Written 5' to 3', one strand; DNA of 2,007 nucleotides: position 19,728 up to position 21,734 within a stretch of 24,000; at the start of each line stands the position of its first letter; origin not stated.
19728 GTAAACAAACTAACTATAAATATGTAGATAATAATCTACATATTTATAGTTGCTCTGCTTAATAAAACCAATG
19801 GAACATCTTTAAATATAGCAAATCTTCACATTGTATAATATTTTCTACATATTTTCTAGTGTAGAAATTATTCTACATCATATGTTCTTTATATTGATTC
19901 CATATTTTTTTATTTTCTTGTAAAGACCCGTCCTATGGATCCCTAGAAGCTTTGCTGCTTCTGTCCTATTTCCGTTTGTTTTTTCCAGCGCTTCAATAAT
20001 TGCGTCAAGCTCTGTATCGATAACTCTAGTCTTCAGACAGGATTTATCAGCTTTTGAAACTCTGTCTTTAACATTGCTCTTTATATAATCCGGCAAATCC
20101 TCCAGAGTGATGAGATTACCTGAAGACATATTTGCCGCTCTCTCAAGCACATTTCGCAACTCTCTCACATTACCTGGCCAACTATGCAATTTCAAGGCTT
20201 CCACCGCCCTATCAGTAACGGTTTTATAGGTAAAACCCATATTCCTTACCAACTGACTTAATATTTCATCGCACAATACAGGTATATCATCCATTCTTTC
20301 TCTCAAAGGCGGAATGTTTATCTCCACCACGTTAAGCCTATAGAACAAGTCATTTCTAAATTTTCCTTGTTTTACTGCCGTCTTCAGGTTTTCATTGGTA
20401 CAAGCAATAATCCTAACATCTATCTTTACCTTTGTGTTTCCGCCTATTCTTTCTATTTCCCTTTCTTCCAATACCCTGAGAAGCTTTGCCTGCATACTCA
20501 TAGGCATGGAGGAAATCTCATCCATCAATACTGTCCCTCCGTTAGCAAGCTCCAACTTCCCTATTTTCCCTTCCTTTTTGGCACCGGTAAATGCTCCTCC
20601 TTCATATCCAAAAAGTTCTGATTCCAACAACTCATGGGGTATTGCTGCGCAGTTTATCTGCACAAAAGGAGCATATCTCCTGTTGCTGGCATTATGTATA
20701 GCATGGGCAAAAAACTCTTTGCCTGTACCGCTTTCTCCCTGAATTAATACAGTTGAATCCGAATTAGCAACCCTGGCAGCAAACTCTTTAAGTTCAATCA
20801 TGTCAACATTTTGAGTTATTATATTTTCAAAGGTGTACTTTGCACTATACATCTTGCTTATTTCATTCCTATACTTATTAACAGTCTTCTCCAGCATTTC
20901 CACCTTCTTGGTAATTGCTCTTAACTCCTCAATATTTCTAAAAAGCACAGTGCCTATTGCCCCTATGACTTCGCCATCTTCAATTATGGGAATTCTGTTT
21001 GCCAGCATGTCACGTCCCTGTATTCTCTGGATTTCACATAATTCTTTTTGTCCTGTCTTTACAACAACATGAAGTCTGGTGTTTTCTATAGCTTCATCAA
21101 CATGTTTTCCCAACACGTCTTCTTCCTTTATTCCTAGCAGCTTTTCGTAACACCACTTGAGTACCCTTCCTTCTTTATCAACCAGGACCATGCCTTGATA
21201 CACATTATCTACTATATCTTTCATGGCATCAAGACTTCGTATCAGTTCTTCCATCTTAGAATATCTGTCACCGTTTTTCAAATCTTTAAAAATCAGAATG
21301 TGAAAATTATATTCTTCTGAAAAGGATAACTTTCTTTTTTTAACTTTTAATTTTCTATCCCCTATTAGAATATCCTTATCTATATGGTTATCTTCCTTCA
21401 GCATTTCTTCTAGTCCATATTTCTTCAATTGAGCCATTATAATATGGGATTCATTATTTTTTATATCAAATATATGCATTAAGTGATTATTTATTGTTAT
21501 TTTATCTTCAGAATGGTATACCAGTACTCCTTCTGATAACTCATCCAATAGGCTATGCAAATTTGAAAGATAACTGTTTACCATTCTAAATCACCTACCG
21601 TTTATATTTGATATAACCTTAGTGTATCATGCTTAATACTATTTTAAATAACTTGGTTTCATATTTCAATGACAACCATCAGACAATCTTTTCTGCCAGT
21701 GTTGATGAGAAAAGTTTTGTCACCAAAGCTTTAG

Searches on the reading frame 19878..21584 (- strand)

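Call 12: search_protein_families(library=pfam, proteins=[window:19878-21584:-], max_evalue=0.01)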
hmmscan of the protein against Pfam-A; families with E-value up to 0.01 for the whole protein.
window:19878-21584:- (568 aa): 16 families
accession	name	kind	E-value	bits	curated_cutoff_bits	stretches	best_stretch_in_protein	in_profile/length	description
PF00158.32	Sigma54_activat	-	4.4e-71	238.4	20.2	1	255-422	1-167/168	Sigma-54 interaction domain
PF25601.1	AAA_lid_14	-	1.7e-24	85.9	27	1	428-508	1-81/87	AAA+ ATPase lid domain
PF14532.12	Sigma54_activ_2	-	4e-21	76.1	25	1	262-427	7-138/138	Sigma-54 interaction domain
PF02954.25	HTH_8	-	1.1e-15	57.5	22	1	523-561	4-42/42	Bacterial regulatory protein, Fis family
PF07728.20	AAA_5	-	1.1e-07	32.4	22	1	279-399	2-124/139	AAA domain (dynein-related subfamily)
PF00004.35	AAA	-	7.6e-05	23.6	21.2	1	279-400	1-114/131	ATPase family associated with various cellular activities (AAA)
PF13426.13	PAS_9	-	0.00015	22.4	27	1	131-218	3-101/103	PAS domain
PF07724.20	AAA_2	-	0.00017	22.1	27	1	277-397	4-123/166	AAA domain (Cdc48 subfamily)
PF18024.7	HTH_50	-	0.00019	21.5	27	1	517-564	4-50/50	Helix-turn-helix domain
PF12775.13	AAA_7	-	0.00022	21.3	25.8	1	246-313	3-70/181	P-loop containing dynein motor region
PF07726.17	AAA_3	-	0.00032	21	27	1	279-397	2-111/131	ATPase family associated with various cellular activities (AAA)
PF00493.29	MCM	-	0.00054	19.6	23.3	1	218-399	2-174/224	MCM P-loop domain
PF00989.32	PAS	-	0.00093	19.6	22.6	1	121-212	3-109/113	PAS fold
PF13556.12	HTH_30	-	0.0025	18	27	1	532-560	7-35/59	PucR C-terminal helix-turn-helix domain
PF01078.27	Mg_chelatase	-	0.0038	17.1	20.3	0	331-397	89-157/207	Magnesium chelatase, subunit ChlI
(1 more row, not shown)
